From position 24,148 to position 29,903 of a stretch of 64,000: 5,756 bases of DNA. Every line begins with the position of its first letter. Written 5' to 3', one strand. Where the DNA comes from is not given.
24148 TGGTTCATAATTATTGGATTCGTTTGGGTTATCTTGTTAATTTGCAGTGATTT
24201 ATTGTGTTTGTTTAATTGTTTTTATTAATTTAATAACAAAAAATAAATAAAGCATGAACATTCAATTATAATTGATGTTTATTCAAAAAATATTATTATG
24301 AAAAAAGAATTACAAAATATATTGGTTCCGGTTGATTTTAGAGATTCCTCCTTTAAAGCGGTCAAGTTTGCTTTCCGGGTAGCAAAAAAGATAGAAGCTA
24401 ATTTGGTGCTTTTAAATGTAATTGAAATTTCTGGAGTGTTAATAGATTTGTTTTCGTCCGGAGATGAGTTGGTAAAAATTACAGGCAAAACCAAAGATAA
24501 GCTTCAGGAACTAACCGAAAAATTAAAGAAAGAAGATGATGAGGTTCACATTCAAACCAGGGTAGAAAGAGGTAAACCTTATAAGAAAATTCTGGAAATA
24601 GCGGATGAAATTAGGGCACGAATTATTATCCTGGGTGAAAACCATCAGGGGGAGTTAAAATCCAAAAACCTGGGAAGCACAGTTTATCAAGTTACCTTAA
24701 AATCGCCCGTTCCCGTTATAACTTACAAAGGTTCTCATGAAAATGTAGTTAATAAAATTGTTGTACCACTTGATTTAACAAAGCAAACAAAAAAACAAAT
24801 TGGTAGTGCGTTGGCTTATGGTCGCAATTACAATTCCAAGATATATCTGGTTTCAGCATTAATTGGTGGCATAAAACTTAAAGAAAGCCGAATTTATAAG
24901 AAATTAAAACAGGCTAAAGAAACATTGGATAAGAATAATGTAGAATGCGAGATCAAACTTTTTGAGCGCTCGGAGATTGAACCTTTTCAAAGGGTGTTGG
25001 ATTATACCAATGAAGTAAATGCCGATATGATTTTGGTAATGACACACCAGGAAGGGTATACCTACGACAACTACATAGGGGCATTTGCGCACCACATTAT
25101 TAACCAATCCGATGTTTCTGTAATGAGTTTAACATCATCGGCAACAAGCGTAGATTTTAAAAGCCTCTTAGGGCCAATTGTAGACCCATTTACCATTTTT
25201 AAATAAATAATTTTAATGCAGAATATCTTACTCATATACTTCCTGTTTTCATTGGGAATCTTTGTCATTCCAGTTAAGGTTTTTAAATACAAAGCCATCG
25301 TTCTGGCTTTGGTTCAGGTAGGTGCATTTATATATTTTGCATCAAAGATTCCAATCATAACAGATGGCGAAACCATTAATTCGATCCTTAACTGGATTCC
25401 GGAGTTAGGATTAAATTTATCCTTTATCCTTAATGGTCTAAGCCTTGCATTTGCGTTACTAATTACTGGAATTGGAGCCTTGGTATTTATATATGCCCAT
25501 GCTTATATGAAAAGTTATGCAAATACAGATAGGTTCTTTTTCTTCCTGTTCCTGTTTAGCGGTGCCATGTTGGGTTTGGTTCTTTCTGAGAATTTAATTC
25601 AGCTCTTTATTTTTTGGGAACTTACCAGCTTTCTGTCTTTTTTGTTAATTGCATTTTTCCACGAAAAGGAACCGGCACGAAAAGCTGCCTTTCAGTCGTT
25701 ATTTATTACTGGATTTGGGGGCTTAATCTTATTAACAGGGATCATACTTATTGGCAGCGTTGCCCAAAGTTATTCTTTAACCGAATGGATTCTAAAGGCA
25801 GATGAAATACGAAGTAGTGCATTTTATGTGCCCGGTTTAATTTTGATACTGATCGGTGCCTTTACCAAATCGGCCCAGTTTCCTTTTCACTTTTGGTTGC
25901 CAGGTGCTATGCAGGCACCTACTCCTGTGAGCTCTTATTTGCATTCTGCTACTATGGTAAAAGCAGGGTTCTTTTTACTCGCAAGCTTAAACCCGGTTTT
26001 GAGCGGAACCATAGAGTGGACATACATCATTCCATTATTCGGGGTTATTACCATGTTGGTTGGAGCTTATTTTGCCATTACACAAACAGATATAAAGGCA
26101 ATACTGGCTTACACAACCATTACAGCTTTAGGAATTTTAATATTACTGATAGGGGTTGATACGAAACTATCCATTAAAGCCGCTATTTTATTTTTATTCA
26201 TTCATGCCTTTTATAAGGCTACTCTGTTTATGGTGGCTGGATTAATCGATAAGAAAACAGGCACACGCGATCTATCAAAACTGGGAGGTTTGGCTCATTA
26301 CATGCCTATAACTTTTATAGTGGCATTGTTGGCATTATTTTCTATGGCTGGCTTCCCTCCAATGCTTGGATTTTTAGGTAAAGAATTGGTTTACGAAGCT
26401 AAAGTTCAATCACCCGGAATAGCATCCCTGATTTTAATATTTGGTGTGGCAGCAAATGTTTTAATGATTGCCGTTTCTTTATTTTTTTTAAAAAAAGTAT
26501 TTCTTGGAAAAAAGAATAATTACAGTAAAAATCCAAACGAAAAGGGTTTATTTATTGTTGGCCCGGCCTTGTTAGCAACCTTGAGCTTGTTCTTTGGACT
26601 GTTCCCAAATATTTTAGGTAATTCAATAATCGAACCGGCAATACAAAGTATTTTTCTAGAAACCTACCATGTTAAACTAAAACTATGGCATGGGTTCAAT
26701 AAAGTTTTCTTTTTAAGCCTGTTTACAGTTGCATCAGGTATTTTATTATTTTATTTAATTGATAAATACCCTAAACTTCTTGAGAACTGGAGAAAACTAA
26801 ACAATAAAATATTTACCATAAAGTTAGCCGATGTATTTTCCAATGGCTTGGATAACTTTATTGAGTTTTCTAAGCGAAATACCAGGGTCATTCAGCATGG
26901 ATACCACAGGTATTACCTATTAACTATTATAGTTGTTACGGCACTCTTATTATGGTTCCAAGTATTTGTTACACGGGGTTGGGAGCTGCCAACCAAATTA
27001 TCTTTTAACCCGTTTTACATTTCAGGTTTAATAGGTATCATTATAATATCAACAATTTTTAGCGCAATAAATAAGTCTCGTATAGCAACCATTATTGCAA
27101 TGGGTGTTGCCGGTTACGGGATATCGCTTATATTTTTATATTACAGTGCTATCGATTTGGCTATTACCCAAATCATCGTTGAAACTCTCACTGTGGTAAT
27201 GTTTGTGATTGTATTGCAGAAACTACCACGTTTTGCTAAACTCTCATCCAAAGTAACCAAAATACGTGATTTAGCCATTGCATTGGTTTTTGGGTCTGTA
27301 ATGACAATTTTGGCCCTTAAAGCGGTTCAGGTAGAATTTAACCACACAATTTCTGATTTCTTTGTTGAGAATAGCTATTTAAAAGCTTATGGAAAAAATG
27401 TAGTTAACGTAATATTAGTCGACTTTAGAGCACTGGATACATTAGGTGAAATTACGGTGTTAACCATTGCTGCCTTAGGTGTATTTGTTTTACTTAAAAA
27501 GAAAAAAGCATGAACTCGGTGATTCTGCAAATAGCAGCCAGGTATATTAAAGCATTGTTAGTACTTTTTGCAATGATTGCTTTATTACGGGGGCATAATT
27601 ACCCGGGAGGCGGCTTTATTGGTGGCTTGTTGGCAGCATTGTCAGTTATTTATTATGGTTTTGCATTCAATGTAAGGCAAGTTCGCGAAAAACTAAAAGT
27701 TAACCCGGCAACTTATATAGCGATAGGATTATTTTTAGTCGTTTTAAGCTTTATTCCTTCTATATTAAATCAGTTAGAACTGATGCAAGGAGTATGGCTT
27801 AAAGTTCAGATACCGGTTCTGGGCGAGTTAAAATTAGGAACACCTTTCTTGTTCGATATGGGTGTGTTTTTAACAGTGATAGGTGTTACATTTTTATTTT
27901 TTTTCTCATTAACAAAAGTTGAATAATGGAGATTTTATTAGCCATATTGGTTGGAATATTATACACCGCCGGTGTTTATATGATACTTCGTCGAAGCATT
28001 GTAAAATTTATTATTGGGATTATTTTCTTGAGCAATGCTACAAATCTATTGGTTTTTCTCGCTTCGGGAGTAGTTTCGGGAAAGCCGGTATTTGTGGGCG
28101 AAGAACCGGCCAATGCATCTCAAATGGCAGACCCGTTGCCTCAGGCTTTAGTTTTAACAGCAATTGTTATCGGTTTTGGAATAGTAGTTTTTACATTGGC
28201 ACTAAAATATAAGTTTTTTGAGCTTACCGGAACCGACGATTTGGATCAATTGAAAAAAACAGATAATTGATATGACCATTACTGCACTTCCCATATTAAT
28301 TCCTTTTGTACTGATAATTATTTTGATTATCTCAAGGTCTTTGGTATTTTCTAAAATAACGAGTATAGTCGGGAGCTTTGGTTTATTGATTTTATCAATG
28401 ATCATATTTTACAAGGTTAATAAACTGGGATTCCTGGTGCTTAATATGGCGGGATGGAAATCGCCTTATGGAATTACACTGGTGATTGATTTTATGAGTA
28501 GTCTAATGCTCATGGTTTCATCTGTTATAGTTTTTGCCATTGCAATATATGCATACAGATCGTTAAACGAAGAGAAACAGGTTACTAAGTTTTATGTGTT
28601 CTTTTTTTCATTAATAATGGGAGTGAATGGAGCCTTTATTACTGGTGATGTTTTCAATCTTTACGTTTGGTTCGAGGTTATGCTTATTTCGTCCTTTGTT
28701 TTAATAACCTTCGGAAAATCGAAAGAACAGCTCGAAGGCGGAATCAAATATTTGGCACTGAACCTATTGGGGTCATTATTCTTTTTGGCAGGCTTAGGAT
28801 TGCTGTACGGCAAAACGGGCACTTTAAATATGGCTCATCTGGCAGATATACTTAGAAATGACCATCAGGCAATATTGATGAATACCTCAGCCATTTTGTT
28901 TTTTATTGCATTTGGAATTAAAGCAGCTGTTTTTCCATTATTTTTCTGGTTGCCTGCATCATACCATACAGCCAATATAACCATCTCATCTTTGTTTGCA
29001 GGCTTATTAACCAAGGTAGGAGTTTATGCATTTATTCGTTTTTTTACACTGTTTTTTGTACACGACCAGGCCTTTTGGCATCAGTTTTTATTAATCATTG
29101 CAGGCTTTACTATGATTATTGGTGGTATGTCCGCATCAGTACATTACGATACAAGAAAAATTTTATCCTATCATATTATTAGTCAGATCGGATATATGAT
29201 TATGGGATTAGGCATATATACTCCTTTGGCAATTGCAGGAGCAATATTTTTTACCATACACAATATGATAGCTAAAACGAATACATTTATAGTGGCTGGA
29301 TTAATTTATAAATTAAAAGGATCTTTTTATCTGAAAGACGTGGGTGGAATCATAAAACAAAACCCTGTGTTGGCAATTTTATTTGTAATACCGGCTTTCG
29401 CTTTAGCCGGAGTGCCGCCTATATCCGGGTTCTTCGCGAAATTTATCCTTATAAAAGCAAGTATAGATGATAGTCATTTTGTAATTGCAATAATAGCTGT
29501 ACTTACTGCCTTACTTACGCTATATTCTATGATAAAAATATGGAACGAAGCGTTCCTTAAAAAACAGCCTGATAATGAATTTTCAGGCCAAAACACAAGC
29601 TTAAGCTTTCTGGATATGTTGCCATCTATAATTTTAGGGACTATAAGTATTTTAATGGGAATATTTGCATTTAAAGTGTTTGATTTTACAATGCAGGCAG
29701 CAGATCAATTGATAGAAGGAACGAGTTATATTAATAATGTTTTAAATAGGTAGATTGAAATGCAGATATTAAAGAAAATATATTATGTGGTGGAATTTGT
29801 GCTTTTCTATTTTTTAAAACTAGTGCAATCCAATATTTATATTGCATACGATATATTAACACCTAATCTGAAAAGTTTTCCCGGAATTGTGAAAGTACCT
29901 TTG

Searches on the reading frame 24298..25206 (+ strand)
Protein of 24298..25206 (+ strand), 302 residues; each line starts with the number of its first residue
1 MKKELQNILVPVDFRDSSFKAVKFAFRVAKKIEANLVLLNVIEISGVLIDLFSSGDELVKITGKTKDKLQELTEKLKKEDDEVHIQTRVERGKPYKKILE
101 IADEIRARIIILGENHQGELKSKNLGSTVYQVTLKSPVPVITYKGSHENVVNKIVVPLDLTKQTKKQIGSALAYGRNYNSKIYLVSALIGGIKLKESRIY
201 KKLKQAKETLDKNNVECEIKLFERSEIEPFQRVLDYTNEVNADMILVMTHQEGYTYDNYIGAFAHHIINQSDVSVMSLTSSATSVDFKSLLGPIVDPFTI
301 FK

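Call 56: search_protein_families(library=pfam, proteins=[window:24298-25206:+], max_evalue=0.00001)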
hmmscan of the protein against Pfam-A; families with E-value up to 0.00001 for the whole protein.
window:24298-25206:+ (302 aa): 1 family
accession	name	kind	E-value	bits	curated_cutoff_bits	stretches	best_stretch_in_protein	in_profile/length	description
PF00582.32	Usp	-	1.5e-29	103.8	24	2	6-143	3-140/141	Universal stress protein family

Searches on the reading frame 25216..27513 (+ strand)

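Call 56: search_protein_families(library=pfam, proteins=[window:25216-27513:+], max_evalue=0.00001)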
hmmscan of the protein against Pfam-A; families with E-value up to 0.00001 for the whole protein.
window:25216-27513:+ (765 aa): 4 families
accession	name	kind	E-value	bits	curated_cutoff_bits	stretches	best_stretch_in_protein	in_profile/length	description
PF00361.26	Proton_antipo_M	-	1.5e-64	218.5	21.5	1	124-407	1-286/294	NADH:quinone oxidoreductase/Mrp antiporter, TM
PF20501.3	MbhE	-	1.8e-25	89.3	27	1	682-762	3-83/98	MBH, subunit E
PF13244.11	MbhD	-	1e-18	67.6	27.2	1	608-672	2-67/67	MBH, subunit D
PF00662.26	Proton_antipo_N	-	9.5e-11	41.9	24.5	1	61-108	2-51/51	NADH-Ubiquinone oxidoreductase (complex I), chain 5 N-terminus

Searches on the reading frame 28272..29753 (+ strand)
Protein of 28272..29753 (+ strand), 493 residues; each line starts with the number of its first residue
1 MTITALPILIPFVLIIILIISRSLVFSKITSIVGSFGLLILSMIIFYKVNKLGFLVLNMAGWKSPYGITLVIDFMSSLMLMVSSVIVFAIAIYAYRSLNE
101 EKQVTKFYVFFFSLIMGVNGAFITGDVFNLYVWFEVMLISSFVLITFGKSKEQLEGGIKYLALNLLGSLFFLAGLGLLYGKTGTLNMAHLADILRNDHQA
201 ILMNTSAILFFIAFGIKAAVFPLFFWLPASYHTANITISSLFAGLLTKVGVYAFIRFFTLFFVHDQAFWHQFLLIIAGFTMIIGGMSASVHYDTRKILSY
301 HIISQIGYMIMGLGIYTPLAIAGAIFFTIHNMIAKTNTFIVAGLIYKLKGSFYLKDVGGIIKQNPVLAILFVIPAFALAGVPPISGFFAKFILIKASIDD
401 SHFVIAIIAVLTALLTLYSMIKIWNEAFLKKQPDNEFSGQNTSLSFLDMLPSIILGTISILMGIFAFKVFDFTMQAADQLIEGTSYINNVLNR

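Call 56: search_protein_families(library=pfam, proteins=[window:28272-29753:+], max_evalue=0.00001)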
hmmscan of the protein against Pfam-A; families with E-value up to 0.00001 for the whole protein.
window:28272-29753:+ (493 aa): 1 family
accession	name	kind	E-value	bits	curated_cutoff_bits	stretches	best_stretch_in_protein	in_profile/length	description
PF00361.26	Proton_antipo_M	-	9.3e-61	206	21.5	1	125-416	2-294/294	NADH:quinone oxidoreductase/Mrp antiporter, TM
